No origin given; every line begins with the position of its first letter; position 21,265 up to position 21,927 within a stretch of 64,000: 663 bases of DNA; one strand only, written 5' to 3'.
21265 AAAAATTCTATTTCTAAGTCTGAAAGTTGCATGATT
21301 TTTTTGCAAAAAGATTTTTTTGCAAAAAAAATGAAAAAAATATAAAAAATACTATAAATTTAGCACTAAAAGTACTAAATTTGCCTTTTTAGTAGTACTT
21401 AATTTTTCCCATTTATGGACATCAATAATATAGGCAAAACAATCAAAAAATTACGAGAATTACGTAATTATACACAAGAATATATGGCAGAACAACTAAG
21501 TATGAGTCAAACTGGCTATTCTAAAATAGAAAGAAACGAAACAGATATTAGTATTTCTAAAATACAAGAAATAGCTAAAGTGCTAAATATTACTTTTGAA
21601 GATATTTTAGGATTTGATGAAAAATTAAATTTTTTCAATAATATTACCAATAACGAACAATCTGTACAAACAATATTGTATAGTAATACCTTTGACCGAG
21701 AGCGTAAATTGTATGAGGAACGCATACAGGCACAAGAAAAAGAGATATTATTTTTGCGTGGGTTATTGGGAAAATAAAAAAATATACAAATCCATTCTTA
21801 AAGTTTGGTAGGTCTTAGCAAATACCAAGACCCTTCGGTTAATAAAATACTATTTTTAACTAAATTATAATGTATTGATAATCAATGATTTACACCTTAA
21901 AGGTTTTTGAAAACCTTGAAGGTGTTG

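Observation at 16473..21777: Type III R-M operon with an extended Mod and a divergent XRE regulator that has AGTACT-core palindromes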

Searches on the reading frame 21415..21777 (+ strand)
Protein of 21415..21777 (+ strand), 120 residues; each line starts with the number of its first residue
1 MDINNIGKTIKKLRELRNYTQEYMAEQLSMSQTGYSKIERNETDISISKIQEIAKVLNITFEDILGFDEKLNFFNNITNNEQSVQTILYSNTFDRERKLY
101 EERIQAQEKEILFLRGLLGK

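Call 3: search_protein_families(library=pfam, proteins=[window:21415-21777:+], max_evalue=0.1)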
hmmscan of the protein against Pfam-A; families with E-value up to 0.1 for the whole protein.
window:21415-21777:+ (120 aa): 7 families
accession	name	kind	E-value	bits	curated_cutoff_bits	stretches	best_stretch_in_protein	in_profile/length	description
PF01381.28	HTH_3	-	4.3e-16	59.1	23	1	10-63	1-54/55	Helix-turn-helix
PF12844.13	HTH_19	-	5.9e-08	32.9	30.2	1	7-60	1-54/64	Helix-turn-helix domain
PF13443.12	HTH_26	-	3.5e-07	30.8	22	1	10-68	2-61/63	Cro/C1-type HTH DNA-binding domain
PF13560.12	HTH_31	-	4.2e-06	27.4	27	1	7-59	3-56/64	Helix-turn-helix domain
PF13744.12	HTH_37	-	0.0031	17.7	27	1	6-55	19-69/80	Helix-turn-helix domain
PF24655.1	DUF7645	-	0.018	15.4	27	1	43-65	24-46/62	Domain of unknown function (DUF7645)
PF08863.15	YolD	-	0.073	13.6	27.5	0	12-62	28-78/94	YolD-like protein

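Call 4: search_protein_families(library=ncbifam, proteins=[window:21415-21777:+], max_evalue=0.1)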
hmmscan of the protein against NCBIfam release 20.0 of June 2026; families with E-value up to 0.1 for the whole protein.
window:21415-21777:+ (120 aa): 16 families
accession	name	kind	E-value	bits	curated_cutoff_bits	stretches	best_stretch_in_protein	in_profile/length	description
NF047948.1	male_kill_WMK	equivalog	1.1e-10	41.5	300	1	4-108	161-273/300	WO male-killing family protein Wmk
NF041951.1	phage_RstR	subfamily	7.5e-10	39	80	1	6-84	3-81/108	RstR family transcriptional repressor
NF041575.1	antitoxPezA_Strep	equivalog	2.2e-07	31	290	1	6-72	2-68/158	type II toxin-antitoxin system antitoxin PezA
NF006015.0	PRK08154.1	subfamily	2.1e-06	27.1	204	1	4-69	29-94/314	anaerobic benzoate catabolism transcriptional regulator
TIGR03070.1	couple_hipB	subfamily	5.6e-06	26.2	71.65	1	5-60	2-57/58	type II toxin-antitoxin system Y4mF family antitoxin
TIGR00270.2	TIGR00270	equivalog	7e-05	22.7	110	1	4-62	74-132/159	multiprotein bridging factor aMBF1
NF007257.0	PRK09706.1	subfamily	0.00037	20.3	101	1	2-65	2-65/135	transcriptional repressor DicA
NF007408.0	PRK09943.1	equivalog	0.00061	19.4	211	1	6-82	8-84/185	HTH-type transcriptional regulator PuuR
NF052239.1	antitox_spr1629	equivalog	0.00066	18.9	335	1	6-95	3-86/377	spr1629 family repressor/antitoxin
NF046032.1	TransRegSlrRBacil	equivalog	0.0011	19.1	250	1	6-83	2-77/149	HTH-type transcriptional regulator SlrR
NF003162.0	PRK04140.1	equivalog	0.0032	16.5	263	1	7-63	128-184/317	transcriptional regulator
NF038139.1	Reg_Aceta_RamB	equivalog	0.012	14.3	700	1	6-59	3-56/465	acetate metabolism transcriptional regulator RamB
NF007271.0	PRK09726.1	equivalog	0.013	15.5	79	1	8-60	15-67/88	type II toxin-antitoxin system antitoxin HipB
NF058600.1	TransRegSco1979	equivalog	0.013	14.6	350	1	6-61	9-64/280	Sco1979 family transcriptional regulator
TIGR02980.1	SigBFG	subfamily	0.025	14.3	234.35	0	8-41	184-217/227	SigB/SigF/SigG family RNA polymerase sigma factor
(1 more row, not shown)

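Call 8: search_protein_families(library=padloc, proteins=[window:21415-21777:+], max_evalue=0.01)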
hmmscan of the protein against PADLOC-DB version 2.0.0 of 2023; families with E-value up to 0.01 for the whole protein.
window:21415-21777:+ (120 aa): 14 families
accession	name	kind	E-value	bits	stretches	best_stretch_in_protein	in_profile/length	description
PDLC02926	HTH_VI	-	5.9e-15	53.3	1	5-79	1-74/92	-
PDLC03665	Control_protein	-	6.1e-12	43.6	1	7-68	10-72/77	control protein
PDLC04775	PDC-M69A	-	1.1e-10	40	1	3-82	5-90/113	-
PDLC04142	capH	-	6.2e-10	38.1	1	3-70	4-71/103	capH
PDLC03954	RmrA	-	3.6e-08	30.7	1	7-82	12-87/380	-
PDLC03666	Control_protein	-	9.9e-06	23.9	1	1-64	1-65/77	control protein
PDLC03671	Control_protein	-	1.6e-05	23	1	1-65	9-74/84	control protein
PDLC03668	Control_protein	-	6.1e-05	21.5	1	8-60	11-63/79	control protein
PDLC03945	RmrA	-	0.0002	18.6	1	6-91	3-82/394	-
PDLC03953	RmrA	-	0.00071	16.9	1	5-59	5-59/373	-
PDLC03536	REase_II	-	0.001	16.8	1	7-82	12-85/237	Type II restriction enzyme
PDLC03951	RmrA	-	0.0021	15.1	1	8-62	11-65/400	-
PDLC03947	RmrA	-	0.0048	13.8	1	6-62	12-68/383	-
PDLC03949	RmrA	-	0.0098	12.8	0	13-60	10-57/363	-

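Call 16: find_homologous_proteins(query=window:21415-21777:+, max_evalue=1e-8)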
Query window:21415-21777:+ (120 aa): 169 proteins with E <= 1e-8 among 198 candidates; the best 120 are listed.
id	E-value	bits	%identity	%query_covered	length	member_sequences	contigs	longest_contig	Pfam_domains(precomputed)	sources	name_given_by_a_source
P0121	4.5e-68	244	100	100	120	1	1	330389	PF12844.14,PF01381.29,PF13560.13,PF13443.13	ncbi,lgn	-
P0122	2.2e-38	149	64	94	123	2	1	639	PF12844.14,PF01381.29,PF13560.13,PF13443.13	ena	-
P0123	2.6e-37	145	62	94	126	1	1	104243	PF12844.14,PF01381.29,PF13560.13,PF13443.13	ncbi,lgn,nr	ncbi:MAG: XRE family transcriptional regulator [Cytophagales bacterium]|nr:MAG: XRE family transcrip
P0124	7.7e-37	144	62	94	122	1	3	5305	PF12844.14,PF01381.29,PF13560.13,PF13443.13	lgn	-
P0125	8.0e-37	144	61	95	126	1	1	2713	PF12844.14,PF01381.29,PF13560.13,PF13443.13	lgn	-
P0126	9.4e-36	140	61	94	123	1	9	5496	PF12844.14,PF01381.29,PF13560.13,PF13443.13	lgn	-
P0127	1.8e-35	139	63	94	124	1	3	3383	PF12844.14,PF01381.29,PF13560.13,PF13443.13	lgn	-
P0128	3.3e-35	138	62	94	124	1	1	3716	PF12844.14,PF01381.29,PF13560.13,PF13443.13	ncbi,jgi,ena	-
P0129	6.9e-35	137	60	94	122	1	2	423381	PF12844.14,PF01381.29,PF13560.13,PF13443.13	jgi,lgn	jgi:transcriptional regulator with XRE-family HTH domain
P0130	5.0e-32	128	56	97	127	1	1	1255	PF12844.14,PF01381.29,PF13560.13,PF13443.13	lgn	-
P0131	5.7e-32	128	53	96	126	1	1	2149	PF12844.14,PF01381.29,PF13443.13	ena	-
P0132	5.1e-31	125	52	100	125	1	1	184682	PF12844.14,PF01381.29,PF13560.13,PF13443.13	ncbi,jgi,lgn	jgi:transcriptional regulator with XRE-family HTH domain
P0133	1.5e-30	123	57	96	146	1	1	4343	PF12844.14,PF01381.29,PF13560.13,PF13443.13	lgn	-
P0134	3.3e-30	122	52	98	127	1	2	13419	PF12844.14,PF01381.29,PF13560.13,PF13443.13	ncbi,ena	-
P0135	5.0e-30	122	51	96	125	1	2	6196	PF12844.14,PF01381.29,PF13560.13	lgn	-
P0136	7.3e-30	121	51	96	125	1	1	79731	PF12844.14,PF01381.29,PF13560.13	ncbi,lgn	-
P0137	9.0e-30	121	53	100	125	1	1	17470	PF12844.14,PF01381.29,PF13560.13,PF13443.13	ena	-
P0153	3.5e-26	109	55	94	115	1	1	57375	PF12844.14,PF01381.29,PF13560.13,PF13443.13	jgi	jgi:transcriptional regulator with XRE-family HTH domain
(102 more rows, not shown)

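Call 17: find_encoding_contigs(protein=P0123, flank=7000, max_places=2)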
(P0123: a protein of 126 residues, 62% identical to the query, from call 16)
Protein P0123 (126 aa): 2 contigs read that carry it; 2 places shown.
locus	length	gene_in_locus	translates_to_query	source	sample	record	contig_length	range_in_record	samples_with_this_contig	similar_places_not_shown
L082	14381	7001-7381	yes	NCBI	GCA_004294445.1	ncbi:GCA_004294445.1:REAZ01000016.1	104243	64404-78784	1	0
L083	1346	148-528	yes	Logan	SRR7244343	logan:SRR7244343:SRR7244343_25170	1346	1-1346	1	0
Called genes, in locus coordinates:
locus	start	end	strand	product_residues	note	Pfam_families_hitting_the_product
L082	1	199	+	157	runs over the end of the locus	-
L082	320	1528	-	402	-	PF19841:GldN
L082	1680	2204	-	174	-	PF13428:TPR_14 (faint), PF14559:TPR_19 (faint)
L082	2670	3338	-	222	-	-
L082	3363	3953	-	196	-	-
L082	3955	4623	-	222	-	-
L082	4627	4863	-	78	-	-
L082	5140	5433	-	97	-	-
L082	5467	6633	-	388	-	-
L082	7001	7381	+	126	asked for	PF12844:HTH_19, PF13560:HTH_31 (weak), PF01381:HTH_3, PF13443:HTH_26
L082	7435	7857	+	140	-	PF10047:DUF2281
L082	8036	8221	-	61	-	-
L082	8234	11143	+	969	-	PF20464:MmeI_N, PF20465:MmeI_hel, PF20473:MmeI_Mtase, PF07669:Eco57I, PF20466:MmeI_TRD, PF20467:MmeI_C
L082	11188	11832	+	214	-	PF18762:Kinase-PolyVal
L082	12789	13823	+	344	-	PF00154:RecA_N, PF08423:Rad51, PF06745:ATPase, PF27531:MT3502_N (weak), PF21096:RecA_C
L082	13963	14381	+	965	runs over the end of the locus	PF00005:ABC_tran (faint), PF02463:SMC_N (weak), PF03193:RsgA_GTPase (faint), PF13175:AAA_15 (faint), PF13191:AAA_16 (faint), PF13555:AAA_29 (faint), PF17760:UvrA_inter, PF17755:UvrA_DNA-bind, +2 more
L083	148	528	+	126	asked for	PF12844:HTH_19, PF13560:HTH_31 (weak), PF01381:HTH_3, PF13443:HTH_26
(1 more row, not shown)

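Call 18: find_encoding_contigs(protein=P0129, flank=7000, max_places=2)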
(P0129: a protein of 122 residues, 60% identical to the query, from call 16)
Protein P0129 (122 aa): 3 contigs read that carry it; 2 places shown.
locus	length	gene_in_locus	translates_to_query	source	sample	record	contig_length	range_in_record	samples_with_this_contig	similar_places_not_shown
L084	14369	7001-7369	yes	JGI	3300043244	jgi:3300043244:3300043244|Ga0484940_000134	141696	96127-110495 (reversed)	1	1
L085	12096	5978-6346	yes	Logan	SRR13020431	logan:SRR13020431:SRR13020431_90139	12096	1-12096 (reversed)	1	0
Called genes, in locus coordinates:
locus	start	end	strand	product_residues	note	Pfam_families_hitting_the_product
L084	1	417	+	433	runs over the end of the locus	PF14821:Thr_synth_N, PF00291:PALP, PF24857:THR4_C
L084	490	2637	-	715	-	PF07695:7TMR-DISM_7TM, PF07228:SpoIIE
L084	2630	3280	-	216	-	-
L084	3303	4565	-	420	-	-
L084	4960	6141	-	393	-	-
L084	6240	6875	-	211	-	-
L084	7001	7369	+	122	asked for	PF12844:HTH_19, PF13560:HTH_31 (weak), PF01381:HTH_3, PF13443:HTH_26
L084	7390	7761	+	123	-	-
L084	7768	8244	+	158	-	PF15428:Imm26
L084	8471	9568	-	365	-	PF00903:Glyoxalase (weak), PF14696:Glyoxalase_5, PF13669:Glyoxalase_4 (faint), PF00903:Glyoxalase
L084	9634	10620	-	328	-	PF12836:HHH_3, PF14579:HHH_6 (faint), PF12836:HHH_3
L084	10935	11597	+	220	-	-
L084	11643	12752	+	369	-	-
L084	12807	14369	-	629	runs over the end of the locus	PF00115:COX1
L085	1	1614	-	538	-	?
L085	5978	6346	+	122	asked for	PF12844:HTH_19, PF13560:HTH_31 (weak), PF01381:HTH_3, PF13443:HTH_26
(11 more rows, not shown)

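Call 19: find_encoding_contigs(protein=P0132, flank=7000, max_places=2)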
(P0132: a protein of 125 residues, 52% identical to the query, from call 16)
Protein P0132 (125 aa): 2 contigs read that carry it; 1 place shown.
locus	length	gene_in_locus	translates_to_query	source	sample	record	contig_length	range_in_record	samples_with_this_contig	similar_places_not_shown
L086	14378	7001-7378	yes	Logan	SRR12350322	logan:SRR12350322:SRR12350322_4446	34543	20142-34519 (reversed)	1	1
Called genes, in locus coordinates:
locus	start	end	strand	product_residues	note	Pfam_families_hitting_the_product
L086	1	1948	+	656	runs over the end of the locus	?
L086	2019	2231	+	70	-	-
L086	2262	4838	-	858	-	PF04851:ResIII, PF18766:SWI2_SNF2, PF19778:RE_endonuc (weak)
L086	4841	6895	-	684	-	PF01555:N6_N4_Mtase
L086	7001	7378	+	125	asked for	PF12844:HTH_19 (weak), PF13560:HTH_31 (weak), PF01381:HTH_3, PF13443:HTH_26 (weak)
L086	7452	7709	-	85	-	-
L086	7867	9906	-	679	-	PF13431:TPR_17 (faint)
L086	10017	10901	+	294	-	PF01223:Endonuclease_NS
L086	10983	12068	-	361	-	PF00487:FA_desaturase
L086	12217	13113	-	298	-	PF03446:NAD_binding_2, PF00393:6PGD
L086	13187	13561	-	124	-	PF04892:VanZ-LLP1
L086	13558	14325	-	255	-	PF12679:ABC2_membrane_2, PF12730:ABC2_membrane_4, PF13346:ABC2_membrane_5 (faint), PF10920:DUF2705 (weak), PF12698:ABC2_membrane_3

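Call 21: find_related_loci(query=A2, collection=metagenome_contigs, flank=5000)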
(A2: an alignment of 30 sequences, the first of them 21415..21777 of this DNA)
Query A2 (120 aa) in metagenome_contigs; peptide patterns used: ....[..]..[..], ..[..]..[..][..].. (x = any residue, [..] = any of these).
151 stretches matched a pattern; 84 encode a relative of the query (tblastn E <= 1e-3); the best 80 are kept; 80 distinct loci.
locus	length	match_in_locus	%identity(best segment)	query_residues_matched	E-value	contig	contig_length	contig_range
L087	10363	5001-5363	52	1-120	2e-37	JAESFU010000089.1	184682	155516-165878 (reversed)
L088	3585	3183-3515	49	6-118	1e-31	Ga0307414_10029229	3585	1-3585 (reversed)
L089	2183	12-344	49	6-118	1e-31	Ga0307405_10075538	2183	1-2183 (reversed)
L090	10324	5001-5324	50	6-114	3e-31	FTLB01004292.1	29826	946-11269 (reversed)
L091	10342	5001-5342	50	6-120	5e-31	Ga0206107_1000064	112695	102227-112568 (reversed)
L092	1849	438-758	51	6-105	1e-29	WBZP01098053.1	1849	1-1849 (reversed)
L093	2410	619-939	49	6-114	5e-28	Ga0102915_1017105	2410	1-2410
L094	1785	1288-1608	49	6-114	5e-28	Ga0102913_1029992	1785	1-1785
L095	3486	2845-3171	46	5-115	4e-27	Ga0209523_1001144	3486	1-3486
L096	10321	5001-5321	48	6-114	3e-26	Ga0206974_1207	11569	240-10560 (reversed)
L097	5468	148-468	46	6-118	7e-26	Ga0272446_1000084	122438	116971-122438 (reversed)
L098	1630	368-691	44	6-115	1e-25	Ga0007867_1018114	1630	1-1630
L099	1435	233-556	45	2-109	2e-25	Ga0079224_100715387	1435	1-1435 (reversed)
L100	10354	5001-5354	45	5-119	3e-25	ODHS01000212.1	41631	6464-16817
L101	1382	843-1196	42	3-120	4e-25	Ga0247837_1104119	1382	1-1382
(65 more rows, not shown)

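Call 49: find_encoding_contigs(protein=P0126, flank=3000, max_places=4)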
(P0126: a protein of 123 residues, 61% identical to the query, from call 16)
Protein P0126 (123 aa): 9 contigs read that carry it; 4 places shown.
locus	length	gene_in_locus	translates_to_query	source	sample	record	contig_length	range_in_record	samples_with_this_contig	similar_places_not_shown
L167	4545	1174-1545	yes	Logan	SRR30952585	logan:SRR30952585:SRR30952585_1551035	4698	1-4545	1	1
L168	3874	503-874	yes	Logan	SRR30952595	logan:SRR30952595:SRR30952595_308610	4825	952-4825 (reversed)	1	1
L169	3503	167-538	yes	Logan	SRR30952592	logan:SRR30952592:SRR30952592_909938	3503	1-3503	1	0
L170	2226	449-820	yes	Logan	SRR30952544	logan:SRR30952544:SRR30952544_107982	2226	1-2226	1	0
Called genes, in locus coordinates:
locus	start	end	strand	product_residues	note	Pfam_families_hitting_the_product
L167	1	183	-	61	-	?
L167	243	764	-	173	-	-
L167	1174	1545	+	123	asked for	PF12844:HTH_19, PF13560:HTH_31 (weak), PF01381:HTH_3, PF13443:HTH_26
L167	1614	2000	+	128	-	PF18798:LPD3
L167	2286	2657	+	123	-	-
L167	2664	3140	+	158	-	PF15428:Imm26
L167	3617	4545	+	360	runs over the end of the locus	?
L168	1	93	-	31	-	?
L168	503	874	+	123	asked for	PF12844:HTH_19, PF13560:HTH_31 (weak), PF01381:HTH_3, PF13443:HTH_26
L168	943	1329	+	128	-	PF18798:LPD3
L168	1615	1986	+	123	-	-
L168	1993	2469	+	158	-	PF15428:Imm26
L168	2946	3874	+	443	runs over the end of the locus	PF00275:EPSP_synthase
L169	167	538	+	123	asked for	PF12844:HTH_19, PF13560:HTH_31 (weak), PF01381:HTH_3, PF13443:HTH_26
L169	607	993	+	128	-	PF18798:LPD3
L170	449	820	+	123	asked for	PF12844:HTH_19, PF13560:HTH_31 (weak), PF01381:HTH_3, PF13443:HTH_26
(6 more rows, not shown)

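Call 50: find_encoding_contigs(protein=P0127, flank=3000, max_places=3)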
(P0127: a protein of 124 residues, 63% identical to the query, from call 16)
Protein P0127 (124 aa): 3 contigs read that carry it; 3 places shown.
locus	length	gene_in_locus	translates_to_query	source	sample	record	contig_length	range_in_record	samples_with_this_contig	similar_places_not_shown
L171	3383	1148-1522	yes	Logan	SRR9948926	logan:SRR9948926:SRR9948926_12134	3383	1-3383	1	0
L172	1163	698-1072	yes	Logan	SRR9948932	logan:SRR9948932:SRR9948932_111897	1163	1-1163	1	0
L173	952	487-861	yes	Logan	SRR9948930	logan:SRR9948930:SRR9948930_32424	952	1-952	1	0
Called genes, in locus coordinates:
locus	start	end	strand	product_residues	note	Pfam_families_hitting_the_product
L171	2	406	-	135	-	?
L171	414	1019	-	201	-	-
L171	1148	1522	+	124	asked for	PF12844:HTH_19 (weak), PF13560:HTH_31 (weak), PF01381:HTH_3, PF13443:HTH_26 (weak)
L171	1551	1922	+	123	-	-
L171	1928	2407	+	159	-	PF15428:Imm26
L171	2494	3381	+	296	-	?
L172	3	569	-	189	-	?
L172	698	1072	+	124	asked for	PF12844:HTH_19 (weak), PF13560:HTH_31 (weak), PF01381:HTH_3, PF13443:HTH_26 (weak)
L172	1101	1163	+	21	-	?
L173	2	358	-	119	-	?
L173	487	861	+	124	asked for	PF12844:HTH_19 (weak), PF13560:HTH_31 (weak), PF01381:HTH_3, PF13443:HTH_26 (weak)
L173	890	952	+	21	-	?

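Call 51: find_encoding_contigs(protein=P0124, flank=3000, max_places=3)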
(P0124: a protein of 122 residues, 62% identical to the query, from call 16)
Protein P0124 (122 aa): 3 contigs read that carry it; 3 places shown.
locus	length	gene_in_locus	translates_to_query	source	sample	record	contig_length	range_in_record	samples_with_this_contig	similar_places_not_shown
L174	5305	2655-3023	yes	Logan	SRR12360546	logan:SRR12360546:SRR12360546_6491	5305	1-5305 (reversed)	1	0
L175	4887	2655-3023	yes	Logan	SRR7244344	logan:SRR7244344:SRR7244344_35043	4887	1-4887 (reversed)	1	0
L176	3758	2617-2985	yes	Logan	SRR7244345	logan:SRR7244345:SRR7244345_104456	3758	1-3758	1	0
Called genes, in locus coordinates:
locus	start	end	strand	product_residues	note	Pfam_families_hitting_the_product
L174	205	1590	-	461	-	-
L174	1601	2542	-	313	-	-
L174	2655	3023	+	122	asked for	PF12844:HTH_19, PF13560:HTH_31 (weak), PF01381:HTH_3, PF13443:HTH_26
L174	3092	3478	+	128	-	PF18798:LPD3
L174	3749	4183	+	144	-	PF18812:PBECR3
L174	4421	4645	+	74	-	PF10047:DUF2281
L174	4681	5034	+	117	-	PF01850:PIN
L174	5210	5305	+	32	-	?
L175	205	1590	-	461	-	-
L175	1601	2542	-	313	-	-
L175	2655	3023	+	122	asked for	PF12844:HTH_19, PF13560:HTH_31 (weak), PF01381:HTH_3, PF13443:HTH_26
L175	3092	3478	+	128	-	PF18798:LPD3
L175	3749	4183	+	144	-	PF18812:PBECR3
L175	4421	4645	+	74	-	PF10047:DUF2281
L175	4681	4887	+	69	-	?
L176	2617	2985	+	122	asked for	PF12844:HTH_19, PF13560:HTH_31 (weak), PF01381:HTH_3, PF13443:HTH_26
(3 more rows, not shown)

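Call 59: find_encoding_contigs(protein=P0136, flank=6000, max_places=2)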
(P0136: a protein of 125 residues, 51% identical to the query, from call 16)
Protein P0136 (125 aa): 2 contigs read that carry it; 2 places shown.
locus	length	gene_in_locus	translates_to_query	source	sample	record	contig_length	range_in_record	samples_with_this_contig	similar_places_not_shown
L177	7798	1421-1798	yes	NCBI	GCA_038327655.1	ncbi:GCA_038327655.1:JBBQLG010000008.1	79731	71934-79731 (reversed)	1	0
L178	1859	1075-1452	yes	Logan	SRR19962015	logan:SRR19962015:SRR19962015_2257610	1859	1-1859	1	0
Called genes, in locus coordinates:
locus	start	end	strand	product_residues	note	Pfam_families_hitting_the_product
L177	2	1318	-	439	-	?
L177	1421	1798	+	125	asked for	PF12844:HTH_19 (weak), PF13560:HTH_31 (weak), PF01381:HTH_3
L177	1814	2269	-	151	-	-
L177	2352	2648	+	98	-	PF02036:SCP2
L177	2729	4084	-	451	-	PF00171:Aldedh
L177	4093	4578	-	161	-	PF12802:MarR_2, PF01047:MarR (weak)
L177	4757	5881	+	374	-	PF25917:BSH_RND, PF25919:BSH_CusB (weak), PF25973:BSH_CzcB, PF25990:Beta-barrel_YknX (faint), PF25954:Beta-barrel_RND_2 (weak), PF25963:Beta-barrel_AAEA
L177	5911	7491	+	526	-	PF00083:Sugar_tr, PF07690:MFS_1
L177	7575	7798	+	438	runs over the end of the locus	PF02321:OEP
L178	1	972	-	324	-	?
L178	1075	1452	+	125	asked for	PF12844:HTH_19 (weak), PF13560:HTH_31 (weak), PF01381:HTH_3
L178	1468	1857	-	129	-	?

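Call 60: find_encoding_contigs(protein=P0137, flank=6000, max_places=2)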
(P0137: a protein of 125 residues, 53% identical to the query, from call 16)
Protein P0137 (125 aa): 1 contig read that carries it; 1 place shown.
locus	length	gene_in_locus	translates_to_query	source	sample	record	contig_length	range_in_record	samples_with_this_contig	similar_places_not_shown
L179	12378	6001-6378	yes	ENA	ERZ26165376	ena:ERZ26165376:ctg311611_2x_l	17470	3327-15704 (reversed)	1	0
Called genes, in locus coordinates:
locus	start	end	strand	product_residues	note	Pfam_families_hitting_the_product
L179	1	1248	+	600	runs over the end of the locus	PF13558:SbcC_Walker_B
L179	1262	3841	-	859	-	PF04851:ResIII, PF18766:SWI2_SNF2 (weak), PF19778:RE_endonuc (weak)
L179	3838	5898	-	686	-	PF01555:N6_N4_Mtase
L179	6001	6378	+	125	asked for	PF12844:HTH_19, PF13560:HTH_31 (weak), PF01381:HTH_3, PF13443:HTH_26 (weak)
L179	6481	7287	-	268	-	PF00106:adh_short, PF13561:adh_short_C2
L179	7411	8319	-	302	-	-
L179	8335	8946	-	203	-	-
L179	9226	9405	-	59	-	-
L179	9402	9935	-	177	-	PF13636:Methyltranf_PUA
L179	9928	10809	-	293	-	PF17125:Methyltr_RsmF_N, PF01189:Methyltr_RsmB-F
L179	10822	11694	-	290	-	PF00294:PfkB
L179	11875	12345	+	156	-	PF22381:Staph_reg_Sar_Rot (weak), PF12802:MarR_2, PF01047:MarR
